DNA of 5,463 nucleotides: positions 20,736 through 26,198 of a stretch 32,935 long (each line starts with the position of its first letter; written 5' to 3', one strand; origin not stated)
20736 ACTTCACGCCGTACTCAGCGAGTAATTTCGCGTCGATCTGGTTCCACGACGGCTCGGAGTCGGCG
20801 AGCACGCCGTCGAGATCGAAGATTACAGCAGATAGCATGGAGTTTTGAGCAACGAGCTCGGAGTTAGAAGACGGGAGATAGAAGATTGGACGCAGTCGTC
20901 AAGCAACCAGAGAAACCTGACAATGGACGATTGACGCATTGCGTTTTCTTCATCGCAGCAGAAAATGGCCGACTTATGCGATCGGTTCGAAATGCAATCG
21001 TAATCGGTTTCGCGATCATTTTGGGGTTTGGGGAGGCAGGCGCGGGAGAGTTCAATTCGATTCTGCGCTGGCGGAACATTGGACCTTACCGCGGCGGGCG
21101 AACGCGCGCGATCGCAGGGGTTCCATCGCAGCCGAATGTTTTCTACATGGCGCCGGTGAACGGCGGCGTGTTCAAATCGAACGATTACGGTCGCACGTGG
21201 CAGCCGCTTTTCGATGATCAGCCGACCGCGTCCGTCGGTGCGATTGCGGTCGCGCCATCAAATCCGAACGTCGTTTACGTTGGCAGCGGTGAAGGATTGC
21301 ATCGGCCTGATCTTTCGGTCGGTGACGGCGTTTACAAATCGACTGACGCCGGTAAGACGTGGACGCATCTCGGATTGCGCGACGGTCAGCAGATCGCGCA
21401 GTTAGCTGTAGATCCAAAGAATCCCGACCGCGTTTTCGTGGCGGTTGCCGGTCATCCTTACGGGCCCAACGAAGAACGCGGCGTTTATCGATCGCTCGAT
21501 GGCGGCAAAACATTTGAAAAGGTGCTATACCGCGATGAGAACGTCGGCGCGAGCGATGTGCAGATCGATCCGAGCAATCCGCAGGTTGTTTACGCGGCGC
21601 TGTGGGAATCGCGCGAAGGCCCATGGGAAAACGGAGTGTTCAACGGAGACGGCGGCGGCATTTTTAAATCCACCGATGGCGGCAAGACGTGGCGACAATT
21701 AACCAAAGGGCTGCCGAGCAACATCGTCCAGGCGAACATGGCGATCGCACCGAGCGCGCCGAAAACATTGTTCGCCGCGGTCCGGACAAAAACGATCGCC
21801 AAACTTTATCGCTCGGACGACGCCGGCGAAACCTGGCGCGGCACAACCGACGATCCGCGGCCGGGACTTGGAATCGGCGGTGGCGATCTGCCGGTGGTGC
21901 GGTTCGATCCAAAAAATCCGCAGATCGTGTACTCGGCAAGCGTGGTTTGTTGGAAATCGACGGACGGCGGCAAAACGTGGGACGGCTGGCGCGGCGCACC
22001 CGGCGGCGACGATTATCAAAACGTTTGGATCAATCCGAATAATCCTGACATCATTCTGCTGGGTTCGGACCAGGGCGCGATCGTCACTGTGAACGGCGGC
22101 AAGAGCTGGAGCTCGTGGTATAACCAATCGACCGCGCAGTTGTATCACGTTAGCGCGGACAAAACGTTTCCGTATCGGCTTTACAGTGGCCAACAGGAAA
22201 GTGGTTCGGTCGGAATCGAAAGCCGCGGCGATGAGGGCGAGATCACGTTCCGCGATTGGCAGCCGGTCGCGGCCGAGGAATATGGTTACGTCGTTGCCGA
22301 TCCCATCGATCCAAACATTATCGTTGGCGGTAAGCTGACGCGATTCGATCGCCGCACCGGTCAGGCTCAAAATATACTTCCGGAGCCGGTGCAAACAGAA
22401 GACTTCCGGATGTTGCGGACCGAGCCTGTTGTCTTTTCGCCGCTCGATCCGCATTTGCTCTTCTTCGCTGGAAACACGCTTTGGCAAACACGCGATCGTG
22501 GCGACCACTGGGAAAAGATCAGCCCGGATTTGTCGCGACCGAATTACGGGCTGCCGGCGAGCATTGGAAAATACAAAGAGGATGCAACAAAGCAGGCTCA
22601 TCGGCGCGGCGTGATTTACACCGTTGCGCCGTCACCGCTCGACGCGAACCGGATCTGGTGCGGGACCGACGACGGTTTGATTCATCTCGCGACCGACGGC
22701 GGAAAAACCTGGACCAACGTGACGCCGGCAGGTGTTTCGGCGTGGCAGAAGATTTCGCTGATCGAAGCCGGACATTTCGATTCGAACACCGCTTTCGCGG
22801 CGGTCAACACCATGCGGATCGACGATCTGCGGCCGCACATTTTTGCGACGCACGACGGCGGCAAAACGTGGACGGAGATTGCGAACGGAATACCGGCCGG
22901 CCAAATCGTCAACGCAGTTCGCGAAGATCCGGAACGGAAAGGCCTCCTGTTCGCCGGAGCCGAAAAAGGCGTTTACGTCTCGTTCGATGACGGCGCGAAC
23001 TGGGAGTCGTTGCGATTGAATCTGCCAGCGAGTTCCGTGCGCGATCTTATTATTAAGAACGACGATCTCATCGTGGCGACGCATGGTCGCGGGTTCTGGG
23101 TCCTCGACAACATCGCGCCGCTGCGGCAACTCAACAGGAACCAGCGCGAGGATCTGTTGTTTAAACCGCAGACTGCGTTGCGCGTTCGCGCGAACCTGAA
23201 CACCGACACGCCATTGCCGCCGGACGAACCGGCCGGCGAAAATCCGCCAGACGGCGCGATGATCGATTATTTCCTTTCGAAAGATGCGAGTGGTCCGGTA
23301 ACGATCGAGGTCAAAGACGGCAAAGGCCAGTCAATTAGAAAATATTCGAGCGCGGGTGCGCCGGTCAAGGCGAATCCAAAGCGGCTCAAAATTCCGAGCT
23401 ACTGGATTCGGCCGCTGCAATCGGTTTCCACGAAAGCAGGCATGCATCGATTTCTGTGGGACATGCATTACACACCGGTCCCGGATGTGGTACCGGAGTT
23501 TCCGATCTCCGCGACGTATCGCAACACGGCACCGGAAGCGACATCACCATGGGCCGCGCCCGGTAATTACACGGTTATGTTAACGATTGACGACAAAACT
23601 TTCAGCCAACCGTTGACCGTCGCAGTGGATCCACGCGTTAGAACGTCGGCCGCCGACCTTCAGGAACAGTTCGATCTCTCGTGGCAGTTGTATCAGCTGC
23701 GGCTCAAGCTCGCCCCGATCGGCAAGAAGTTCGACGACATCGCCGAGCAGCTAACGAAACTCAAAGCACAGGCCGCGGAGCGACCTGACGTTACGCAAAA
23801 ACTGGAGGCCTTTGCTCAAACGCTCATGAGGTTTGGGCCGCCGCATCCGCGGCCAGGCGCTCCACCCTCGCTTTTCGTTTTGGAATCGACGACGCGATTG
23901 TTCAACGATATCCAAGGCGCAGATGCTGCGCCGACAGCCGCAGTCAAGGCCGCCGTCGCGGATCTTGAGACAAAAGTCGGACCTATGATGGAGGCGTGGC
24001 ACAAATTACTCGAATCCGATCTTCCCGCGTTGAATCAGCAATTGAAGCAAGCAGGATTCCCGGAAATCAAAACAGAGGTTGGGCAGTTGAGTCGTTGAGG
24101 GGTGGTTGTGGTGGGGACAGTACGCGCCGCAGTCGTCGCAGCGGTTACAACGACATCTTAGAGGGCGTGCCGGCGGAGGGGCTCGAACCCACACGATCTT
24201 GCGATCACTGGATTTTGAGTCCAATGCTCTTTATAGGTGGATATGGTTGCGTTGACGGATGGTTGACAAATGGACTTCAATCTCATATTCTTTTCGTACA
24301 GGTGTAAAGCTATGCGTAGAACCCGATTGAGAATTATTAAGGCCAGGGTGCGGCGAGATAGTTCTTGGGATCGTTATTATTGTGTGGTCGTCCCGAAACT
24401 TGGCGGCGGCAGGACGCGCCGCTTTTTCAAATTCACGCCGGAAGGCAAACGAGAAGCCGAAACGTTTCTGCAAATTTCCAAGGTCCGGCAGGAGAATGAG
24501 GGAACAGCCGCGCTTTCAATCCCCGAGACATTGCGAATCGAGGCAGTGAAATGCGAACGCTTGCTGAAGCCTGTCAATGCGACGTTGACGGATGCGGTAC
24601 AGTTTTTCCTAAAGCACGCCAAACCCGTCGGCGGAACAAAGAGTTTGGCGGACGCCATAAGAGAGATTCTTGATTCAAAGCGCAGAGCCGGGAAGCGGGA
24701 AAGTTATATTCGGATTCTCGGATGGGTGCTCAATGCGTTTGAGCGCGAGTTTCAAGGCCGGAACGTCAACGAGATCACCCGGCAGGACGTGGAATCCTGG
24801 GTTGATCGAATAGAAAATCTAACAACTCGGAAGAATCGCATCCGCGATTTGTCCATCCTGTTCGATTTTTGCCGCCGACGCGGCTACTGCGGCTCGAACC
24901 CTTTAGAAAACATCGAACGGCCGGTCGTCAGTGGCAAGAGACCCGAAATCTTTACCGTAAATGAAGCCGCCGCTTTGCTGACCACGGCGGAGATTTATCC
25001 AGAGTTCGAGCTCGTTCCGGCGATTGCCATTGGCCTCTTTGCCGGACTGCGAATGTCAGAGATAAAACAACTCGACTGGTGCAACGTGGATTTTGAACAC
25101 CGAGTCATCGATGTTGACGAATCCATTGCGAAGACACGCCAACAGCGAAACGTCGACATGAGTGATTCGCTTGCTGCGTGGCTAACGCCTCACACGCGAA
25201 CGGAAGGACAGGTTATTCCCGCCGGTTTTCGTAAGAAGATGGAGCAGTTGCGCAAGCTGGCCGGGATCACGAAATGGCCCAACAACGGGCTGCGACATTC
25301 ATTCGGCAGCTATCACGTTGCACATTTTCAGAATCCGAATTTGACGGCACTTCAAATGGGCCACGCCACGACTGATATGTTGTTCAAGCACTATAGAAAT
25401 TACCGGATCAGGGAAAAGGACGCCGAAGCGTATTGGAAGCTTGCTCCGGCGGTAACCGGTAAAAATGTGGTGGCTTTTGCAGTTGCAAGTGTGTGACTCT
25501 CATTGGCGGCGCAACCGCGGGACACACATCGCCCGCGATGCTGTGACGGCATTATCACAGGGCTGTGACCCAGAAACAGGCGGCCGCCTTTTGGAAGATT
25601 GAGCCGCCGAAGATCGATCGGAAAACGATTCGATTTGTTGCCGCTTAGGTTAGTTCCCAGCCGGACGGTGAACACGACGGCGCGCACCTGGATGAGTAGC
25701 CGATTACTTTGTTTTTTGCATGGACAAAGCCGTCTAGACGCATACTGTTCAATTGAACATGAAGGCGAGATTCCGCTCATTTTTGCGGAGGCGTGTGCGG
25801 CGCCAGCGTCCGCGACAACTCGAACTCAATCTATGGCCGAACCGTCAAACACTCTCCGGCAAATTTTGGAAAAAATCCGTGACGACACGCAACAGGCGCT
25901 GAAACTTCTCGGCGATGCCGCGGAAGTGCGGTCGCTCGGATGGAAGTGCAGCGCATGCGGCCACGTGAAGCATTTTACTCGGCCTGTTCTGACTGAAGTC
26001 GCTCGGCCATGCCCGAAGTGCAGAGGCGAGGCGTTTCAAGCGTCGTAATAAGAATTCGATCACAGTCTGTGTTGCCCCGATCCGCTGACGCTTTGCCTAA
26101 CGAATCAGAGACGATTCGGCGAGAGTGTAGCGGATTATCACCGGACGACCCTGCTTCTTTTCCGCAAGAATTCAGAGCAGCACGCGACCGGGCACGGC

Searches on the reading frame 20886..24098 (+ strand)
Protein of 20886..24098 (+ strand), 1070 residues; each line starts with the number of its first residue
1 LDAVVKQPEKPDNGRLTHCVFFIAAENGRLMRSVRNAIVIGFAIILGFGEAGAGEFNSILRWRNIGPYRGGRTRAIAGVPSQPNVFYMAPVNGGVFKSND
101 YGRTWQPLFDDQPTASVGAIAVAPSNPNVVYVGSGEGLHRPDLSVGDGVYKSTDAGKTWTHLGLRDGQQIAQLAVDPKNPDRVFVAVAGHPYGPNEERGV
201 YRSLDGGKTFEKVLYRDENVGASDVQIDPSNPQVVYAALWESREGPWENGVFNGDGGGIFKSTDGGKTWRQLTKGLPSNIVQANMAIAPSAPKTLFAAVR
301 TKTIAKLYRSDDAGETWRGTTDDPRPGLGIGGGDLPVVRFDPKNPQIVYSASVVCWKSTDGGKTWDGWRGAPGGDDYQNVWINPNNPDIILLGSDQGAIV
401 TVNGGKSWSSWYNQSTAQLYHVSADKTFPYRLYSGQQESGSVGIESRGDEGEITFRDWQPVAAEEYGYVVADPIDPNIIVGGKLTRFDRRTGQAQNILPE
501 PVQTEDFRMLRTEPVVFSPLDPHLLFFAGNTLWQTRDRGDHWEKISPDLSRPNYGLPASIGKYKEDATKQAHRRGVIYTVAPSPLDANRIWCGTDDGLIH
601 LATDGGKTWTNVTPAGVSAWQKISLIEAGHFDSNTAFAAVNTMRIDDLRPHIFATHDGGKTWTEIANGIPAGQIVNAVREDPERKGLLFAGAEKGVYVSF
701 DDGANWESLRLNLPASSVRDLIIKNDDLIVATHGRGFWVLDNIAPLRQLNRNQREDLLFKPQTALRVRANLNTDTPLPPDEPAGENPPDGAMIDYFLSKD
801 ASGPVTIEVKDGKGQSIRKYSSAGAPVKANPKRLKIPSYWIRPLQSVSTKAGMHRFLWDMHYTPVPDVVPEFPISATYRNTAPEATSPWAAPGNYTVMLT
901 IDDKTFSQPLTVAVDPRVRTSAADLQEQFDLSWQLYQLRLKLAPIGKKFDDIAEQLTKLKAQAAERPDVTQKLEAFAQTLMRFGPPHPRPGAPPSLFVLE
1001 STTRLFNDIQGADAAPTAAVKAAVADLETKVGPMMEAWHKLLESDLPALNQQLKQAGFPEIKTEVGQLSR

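Call 33: search_protein_families(library=pfam, proteins=[window:20886-24098:+], max_evalue=0.0001)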
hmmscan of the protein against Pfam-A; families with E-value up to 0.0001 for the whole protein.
window:20886-24098:+ (1070 aa): 6 families
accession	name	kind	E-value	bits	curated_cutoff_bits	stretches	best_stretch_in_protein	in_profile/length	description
PF15902.12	Sortilin-Vps10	-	1.9e-35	123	33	3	95-216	3-115/446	Sortilin, neurotensin receptor 3,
PF02012.26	BNR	-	7.7e-15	52.9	27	0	261-270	2-11/12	BNR/Asp-box repeat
PF13088.12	BNR_2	-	1.4e-07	31.6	31.4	0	97-245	190-273/277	BNR repeat-like domain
PF14870.12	PSII_BNR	-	6.1e-06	26.1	27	0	253-322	78-142/303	Photosynthesis system II assembly factor YCF48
PF24316.1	Tli3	-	4.7e-05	24.2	27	0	259-273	86-100/129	T6SS Tli3 immunity protein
PF15899.11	BNR_6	-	7.3e-05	22.9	27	0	259-271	1-13/14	BNR-Asp box repeat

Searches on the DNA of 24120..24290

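Call 87: search_rna_families(source=window, start=24120, end=24290, threshold=evalue, max_evalue=10, show_alignments=2)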
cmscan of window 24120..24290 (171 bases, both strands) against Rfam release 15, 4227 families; matches with E-value up to 10: 3.
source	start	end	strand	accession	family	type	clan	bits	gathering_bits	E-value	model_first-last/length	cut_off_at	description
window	24168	24290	-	RF00005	tRNA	Gene; tRNA;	CL00001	16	29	0.61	15-71/71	5'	tRNA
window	24120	24148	+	RF02470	Ms_IGR-8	Gene; sRNA;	-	12.8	44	1.3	35-63/63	5'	Mycobacterium sRNA Ms_IGR-8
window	24120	24145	-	RF03036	osmY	Gene; sRNA;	-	9.8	46.9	7.8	1-26/72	3'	osmY RNA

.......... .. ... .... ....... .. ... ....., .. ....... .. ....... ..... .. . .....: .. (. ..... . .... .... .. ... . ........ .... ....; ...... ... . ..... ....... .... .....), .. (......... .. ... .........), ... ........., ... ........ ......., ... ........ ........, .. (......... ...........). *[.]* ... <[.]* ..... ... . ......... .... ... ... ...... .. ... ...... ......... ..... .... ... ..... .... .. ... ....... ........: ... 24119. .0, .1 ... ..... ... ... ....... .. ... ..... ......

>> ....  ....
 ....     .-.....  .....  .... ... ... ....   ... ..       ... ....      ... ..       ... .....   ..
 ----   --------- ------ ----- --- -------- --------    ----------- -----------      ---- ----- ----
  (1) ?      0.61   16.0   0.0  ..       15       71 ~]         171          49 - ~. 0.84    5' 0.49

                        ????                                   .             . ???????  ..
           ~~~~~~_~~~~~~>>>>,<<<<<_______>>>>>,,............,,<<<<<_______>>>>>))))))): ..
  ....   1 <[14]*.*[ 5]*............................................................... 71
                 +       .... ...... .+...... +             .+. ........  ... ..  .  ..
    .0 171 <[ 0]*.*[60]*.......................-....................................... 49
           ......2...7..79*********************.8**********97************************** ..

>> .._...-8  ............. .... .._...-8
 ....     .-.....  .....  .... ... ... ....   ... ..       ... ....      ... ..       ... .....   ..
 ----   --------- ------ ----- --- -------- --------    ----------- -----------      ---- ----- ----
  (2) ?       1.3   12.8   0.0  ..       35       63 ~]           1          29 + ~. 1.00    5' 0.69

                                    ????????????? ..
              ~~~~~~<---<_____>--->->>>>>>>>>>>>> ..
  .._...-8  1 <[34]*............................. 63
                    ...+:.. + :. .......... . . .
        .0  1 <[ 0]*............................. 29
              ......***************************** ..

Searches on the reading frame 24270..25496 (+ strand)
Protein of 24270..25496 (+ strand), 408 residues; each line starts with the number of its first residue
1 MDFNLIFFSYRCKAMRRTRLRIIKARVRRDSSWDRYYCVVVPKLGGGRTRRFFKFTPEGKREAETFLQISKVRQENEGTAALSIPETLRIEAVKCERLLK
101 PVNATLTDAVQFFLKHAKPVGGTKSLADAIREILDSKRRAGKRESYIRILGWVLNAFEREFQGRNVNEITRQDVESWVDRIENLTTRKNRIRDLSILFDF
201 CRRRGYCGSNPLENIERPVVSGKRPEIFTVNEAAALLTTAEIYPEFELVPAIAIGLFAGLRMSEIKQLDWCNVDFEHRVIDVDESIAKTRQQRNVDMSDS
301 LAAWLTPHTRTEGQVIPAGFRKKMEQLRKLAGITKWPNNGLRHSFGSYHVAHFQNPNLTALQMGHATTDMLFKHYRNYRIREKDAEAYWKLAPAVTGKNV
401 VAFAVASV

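Call 6: search_protein_families(library=pfam, proteins=[window:24270-25496:+], max_evalue=0.1)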
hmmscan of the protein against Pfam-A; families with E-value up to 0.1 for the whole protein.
window:24270-25496:+ (408 aa): 1 family
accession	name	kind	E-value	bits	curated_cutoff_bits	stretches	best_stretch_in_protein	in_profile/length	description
PF00589.27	Phage_integrase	-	9.7e-14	51.9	27.1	1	229-377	4-167/172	Phage integrase family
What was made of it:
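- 24270..25496 (+): Tyrosine recombinase / phage-type integrase. This is context, not part of the conserved cluster. Pfam Phage_integrase 9.7e-14 (call 6).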

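Call 7: search_protein_families(library=ncbifam, proteins=[window:24270-25496:+], max_evalue=0.1)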
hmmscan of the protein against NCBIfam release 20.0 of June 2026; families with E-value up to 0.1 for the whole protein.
window:24270-25496:+ (408 aa): 11 families
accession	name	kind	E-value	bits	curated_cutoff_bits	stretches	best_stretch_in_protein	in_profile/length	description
TIGR02225.1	recomb_XerD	equivalog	9.2e-14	51.4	329.6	1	145-312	20-187/290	site-specific tyrosine recombinase XerD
TIGR02224.1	recomb_XerC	equivalog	4.5e-11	42.7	335.15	1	145-310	20-189/295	tyrosine recombinase XerC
NF001399.0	PRK00283.1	subfamily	6.6e-11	42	279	1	145-311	29-196/300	tyrosine recombinase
NF040815.2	recomb_XerA_Arch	equivalog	1.1e-10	41.6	220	1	152-352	22-229/263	site-specific tyrosine recombinase/integron integrase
TIGR02249.1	integrase_gron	subfamily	1.6e-07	31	265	1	130-311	5-179/315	integron integrase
NF003462.0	PRK05084.1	equivalog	0.00011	21.1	267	0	252-300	201-246/360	tyrosine recombinase XerS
NF011946.0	PRK15417.1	equivalog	0.00013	21.3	435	1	156-305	43-188/337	integron integrase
NF002331.0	PRK01287.1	subfamily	0.00043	19.4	371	1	185-307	98-221/365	site-specific tyrosine recombinase XerC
NF002685.0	PRK02436.1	equivalog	0.0082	16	178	1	256-309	122-171/245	site-specific tyrosine recombinase XerD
NF008057.0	PRK10791.1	equivalog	0.04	13.7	297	1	317-401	52-133/164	peptidylprolyl isomerase B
NF008448.1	PRK11295.1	equivalog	0.074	13.3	87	0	136-171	9-44/113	YajD family HNH nuclease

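Call 62: search_protein_families(library=phrogs, proteins=[window:24270-25496:+], max_evalue=0.01)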
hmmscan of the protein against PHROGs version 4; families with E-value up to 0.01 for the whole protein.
window:24270-25496:+ (408 aa): 2 families
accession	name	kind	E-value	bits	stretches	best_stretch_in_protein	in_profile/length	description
phrog_1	-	integration and excision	1.2e-38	134.8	1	26-397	115-453/611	integrase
phrog_216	-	integration and excision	7.3e-18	65.7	1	180-384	11-230/301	integrase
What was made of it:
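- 24270..25496 (+): PHROG 1 integrase 1.2e-38 (call 62).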

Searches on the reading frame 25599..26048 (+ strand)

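Call 6: search_protein_families(library=pfam, proteins=[window:25599-26048:+], max_evalue=0.1)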
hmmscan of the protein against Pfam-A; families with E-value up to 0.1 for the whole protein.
window:25599-26048:+ (149 aa): 5 families
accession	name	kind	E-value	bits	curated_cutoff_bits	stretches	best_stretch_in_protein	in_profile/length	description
PF07295.17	DUF1451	-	0.0016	19.1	26.1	1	106-147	104-143/146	Zinc-ribbon containing domain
PF09723.15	Zn_ribbon_8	-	0.007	16.8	34.4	1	116-145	7-36/41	Zinc ribbon domain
PF14311.12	DUF4379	-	0.026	15.2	24.5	1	114-143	27-55/56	Probable Treble clef zinc finger domain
PF23458.2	DUF7130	-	0.065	13.6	35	1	105-142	44-77/89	Domain of unknown function (DUF7130)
PF18547.6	HalOD2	-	0.094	13.1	27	1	113-128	30-45/52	Halobacterial output domain 2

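Call 7: search_protein_families(library=ncbifam, proteins=[window:25599-26048:+], max_evalue=0.1)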
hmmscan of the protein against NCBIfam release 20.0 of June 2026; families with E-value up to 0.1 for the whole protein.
window:25599-26048:+ (149 aa): 3 families
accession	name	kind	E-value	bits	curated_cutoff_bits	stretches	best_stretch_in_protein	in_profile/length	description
TIGR02605.1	CxxC_CxxC_SSSS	subfamily_domain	0.0031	17.5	31.3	1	116-147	7-38/52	FmdB family zinc ribbon protein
TIGR01562.1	FdhE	equivalog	0.012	15.2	187.65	1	25-68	214-257/305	formate dehydrogenase accessory protein FdhE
TIGR04165.1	methano_modCys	hypoth_equivalog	0.013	15.7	60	0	115-123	37-45/50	TIGR04165 family Cys-rich peptide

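Call 61: search_protein_families(library=padloc, proteins=[window:25599-26048:+], max_evalue=0.01)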
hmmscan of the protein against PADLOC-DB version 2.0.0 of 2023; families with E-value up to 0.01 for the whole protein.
window:25599-26048:+ (149 aa): 0 families

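Call 62: search_protein_families(library=phrogs, proteins=[window:25599-26048:+], max_evalue=0.01)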
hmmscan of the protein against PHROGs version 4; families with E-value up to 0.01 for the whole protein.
window:25599-26048:+ (149 aa): 0 families
